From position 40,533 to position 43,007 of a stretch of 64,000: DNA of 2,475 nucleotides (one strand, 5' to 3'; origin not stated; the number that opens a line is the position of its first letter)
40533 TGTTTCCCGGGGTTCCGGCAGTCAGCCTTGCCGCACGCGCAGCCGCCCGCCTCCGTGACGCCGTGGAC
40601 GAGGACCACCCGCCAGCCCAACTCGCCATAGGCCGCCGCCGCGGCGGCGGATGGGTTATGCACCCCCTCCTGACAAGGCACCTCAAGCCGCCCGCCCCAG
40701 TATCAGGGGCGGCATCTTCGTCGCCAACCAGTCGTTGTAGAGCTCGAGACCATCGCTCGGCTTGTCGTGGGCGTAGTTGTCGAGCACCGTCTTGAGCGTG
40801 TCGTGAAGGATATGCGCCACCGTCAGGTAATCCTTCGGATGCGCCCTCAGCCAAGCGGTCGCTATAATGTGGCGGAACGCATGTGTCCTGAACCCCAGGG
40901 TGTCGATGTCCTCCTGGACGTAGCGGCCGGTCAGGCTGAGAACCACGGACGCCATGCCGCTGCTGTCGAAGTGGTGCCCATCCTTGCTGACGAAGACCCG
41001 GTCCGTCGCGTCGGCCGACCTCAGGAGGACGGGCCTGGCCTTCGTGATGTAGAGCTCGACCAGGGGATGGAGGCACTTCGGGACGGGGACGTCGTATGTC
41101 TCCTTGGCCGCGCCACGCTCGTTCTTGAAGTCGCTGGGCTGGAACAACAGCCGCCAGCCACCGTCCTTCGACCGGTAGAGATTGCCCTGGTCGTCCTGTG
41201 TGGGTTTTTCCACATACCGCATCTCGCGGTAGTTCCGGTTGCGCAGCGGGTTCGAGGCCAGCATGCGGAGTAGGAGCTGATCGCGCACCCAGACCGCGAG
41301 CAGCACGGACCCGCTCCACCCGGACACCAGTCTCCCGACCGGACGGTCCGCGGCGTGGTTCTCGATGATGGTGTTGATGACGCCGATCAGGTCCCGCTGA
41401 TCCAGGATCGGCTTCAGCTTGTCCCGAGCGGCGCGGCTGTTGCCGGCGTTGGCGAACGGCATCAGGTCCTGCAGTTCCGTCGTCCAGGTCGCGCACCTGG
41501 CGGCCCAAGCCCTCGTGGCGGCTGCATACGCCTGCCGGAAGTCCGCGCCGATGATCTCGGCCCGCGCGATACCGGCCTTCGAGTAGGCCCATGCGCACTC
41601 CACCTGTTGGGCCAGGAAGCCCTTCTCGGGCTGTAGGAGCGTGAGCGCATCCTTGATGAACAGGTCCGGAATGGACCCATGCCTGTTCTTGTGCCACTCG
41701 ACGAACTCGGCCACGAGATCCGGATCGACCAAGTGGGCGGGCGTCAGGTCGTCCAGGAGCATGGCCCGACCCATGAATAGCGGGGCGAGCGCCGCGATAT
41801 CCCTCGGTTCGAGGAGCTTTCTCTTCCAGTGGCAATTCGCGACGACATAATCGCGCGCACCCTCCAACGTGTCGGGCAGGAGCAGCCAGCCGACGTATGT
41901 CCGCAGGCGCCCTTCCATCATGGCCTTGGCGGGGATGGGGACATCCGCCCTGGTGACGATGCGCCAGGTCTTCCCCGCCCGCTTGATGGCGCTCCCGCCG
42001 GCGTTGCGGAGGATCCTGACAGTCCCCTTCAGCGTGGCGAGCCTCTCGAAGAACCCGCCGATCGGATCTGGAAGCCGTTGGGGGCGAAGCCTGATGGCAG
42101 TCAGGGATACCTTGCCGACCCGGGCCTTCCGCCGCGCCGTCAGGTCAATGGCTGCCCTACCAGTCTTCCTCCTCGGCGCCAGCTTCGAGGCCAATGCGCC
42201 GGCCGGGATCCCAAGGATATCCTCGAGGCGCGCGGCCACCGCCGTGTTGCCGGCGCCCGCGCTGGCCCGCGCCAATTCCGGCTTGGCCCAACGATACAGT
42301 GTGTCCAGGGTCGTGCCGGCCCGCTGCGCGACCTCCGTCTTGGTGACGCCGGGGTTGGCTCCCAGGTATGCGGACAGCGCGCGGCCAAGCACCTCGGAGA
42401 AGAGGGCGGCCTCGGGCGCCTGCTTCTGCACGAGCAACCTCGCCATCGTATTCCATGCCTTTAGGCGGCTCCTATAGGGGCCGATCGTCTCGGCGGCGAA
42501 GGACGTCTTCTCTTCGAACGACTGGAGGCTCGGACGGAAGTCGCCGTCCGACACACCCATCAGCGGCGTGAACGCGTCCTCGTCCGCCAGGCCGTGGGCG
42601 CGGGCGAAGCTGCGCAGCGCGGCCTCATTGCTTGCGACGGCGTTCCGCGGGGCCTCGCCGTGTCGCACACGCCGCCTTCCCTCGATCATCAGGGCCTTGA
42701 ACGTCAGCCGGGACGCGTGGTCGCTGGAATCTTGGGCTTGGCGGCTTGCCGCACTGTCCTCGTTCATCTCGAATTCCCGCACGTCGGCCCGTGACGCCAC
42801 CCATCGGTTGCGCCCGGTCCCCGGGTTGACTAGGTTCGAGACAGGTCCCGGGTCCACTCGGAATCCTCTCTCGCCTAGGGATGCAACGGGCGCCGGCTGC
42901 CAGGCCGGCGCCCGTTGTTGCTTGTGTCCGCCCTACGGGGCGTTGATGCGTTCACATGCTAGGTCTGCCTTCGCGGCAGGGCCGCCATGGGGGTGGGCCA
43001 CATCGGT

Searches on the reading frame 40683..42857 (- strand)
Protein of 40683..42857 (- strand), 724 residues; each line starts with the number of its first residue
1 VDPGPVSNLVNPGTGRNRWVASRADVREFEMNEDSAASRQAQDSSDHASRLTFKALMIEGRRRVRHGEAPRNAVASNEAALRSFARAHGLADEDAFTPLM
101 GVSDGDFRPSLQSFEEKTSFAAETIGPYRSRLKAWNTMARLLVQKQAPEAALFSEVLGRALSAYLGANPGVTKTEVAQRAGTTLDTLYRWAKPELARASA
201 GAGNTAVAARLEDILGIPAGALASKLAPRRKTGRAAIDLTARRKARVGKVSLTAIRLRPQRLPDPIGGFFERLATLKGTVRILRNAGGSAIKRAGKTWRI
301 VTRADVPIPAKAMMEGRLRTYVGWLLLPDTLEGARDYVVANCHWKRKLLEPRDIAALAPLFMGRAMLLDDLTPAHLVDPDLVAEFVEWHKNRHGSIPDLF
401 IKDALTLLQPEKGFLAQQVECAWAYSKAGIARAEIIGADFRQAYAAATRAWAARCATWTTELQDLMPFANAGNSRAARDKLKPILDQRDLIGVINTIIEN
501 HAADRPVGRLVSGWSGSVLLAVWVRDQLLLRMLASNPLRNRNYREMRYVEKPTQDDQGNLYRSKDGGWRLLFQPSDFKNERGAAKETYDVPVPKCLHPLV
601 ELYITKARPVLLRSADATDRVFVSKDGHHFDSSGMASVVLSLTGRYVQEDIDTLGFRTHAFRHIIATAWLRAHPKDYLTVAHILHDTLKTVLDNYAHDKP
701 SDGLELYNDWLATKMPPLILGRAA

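Call 54: search_protein_families(library=pfam, proteins=[window:40683-42857:-], max_evalue=0.001)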
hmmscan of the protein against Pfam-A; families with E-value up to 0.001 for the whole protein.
window:40683-42857:- (724 aa): 1 family
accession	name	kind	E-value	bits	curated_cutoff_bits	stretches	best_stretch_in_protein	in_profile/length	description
PF00589.27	Phage_integrase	-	0.00021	21.5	27.1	1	560-699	58-169/172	Phage integrase family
